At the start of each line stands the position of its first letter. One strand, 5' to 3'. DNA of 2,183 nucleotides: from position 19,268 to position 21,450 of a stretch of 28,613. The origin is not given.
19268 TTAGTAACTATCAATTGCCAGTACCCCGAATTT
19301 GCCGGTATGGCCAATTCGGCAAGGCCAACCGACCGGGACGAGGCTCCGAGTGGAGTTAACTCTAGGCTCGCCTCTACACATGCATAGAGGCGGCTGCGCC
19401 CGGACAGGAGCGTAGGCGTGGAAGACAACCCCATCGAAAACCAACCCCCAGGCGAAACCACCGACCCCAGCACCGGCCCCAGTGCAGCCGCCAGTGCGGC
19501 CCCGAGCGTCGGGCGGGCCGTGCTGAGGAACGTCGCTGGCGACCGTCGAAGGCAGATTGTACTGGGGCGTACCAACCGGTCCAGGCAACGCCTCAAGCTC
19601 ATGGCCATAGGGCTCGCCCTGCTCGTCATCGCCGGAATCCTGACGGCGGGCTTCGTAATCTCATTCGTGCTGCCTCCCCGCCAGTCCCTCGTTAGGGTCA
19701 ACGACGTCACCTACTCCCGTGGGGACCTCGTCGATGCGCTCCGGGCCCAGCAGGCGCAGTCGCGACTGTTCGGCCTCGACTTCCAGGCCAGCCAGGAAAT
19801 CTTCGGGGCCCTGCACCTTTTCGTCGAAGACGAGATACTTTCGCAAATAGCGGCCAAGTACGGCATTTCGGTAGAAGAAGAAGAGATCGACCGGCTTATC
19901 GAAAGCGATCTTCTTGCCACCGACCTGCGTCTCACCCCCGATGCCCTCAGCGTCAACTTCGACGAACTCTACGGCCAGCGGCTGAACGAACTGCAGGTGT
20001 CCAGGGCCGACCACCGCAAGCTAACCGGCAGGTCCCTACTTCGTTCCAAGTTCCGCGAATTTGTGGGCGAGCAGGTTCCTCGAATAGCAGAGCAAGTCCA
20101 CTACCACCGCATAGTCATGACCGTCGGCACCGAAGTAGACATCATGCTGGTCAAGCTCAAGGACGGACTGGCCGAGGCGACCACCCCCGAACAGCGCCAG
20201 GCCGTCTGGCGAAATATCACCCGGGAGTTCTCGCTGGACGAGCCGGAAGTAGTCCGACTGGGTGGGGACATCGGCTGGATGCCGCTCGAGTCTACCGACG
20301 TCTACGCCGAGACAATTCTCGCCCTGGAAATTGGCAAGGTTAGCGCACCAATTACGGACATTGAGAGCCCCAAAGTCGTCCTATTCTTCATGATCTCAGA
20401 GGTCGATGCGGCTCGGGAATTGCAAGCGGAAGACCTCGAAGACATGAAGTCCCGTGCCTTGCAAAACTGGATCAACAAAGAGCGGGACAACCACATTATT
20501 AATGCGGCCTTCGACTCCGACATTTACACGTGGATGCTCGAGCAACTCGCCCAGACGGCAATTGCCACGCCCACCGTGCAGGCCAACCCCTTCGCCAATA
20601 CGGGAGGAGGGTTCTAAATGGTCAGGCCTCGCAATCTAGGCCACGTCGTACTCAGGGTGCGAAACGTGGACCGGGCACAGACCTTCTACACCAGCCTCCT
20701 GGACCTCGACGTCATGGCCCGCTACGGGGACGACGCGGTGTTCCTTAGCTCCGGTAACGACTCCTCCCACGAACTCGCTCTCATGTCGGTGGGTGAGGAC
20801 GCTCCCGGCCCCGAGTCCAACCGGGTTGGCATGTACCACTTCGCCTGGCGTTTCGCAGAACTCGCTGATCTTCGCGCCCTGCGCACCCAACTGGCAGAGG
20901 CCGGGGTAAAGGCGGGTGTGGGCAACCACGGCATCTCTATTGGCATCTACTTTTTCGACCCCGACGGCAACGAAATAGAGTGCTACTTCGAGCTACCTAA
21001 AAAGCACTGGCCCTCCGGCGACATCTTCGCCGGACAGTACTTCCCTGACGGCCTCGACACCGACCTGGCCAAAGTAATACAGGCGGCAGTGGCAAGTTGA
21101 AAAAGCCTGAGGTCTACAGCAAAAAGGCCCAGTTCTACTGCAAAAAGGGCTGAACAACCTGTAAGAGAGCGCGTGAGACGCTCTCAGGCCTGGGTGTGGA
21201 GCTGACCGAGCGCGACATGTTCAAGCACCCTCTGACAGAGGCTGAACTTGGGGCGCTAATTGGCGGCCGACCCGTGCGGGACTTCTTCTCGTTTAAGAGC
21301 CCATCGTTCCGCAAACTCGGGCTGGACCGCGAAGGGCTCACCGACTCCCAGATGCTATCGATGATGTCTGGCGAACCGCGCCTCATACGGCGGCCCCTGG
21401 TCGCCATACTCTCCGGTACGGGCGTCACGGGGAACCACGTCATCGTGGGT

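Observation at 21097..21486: Probable selenoprotein 2: ArsC/Spx-like protein whose active site is hidden upstream of the called ORF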

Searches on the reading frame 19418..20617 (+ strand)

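Call 46: search_protein_families(library=pfam, proteins=[window:19418-20617:+], max_evalue=0.001)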
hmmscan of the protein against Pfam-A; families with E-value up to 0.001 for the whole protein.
window:19418-20617:+ (399 aa): 2 families
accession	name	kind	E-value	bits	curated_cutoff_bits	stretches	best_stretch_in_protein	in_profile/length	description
PF13624.11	SurA_N_3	-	2.1e-05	24.8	27.2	1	61-211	13-160/162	SurA-like N-terminal domain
PF13623.11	SurA_N_2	-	3.1e-05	24.3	28.5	1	56-163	7-121/145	SurA-like N-terminal domain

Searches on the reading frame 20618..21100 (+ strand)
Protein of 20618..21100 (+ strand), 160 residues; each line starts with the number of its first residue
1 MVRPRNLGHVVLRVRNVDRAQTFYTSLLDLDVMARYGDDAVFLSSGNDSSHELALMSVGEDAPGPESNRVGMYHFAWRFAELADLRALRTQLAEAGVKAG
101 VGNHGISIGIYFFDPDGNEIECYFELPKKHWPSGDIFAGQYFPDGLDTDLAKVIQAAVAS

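Call 46: search_protein_families(library=pfam, proteins=[window:20618-21100:+], max_evalue=0.001)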
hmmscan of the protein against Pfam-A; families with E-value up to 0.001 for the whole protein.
window:20618-21100:+ (160 aa): 4 families
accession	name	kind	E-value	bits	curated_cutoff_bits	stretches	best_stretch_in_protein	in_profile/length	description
PF00903.31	Glyoxalase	-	4e-15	56.7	20.6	1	7-121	2-120/121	Glyoxalase/Bleomycin resistance protein/Dioxygenase superfamily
PF13669.12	Glyoxalase_4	-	2.3e-05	25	27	1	9-98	2-92/109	Glyoxalase/Bleomycin resistance protein/Dioxygenase superfamily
PF12681.13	Glyoxalase_2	-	0.00012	22.4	30.1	1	9-121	3-112/118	Glyoxalase-like domain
PF18029.7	Glyoxalase_6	-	0.00017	22.7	23.6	1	9-120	1-103/106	Glyoxalase-like domain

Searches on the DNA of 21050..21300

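Call 51: search_rna_families(source=window, start=21050, end=21300, threshold=evalue, max_evalue=10)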
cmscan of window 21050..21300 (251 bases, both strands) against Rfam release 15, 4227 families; matches with E-value up to 10: 1.
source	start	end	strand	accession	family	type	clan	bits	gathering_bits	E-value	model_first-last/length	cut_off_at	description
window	21222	21253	+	RF03537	Flavi_TBFV_SL6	Cis-reg;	-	13.2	38.3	2.3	1-45/45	no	Tick-borne Flavivirus short stem-loop SL6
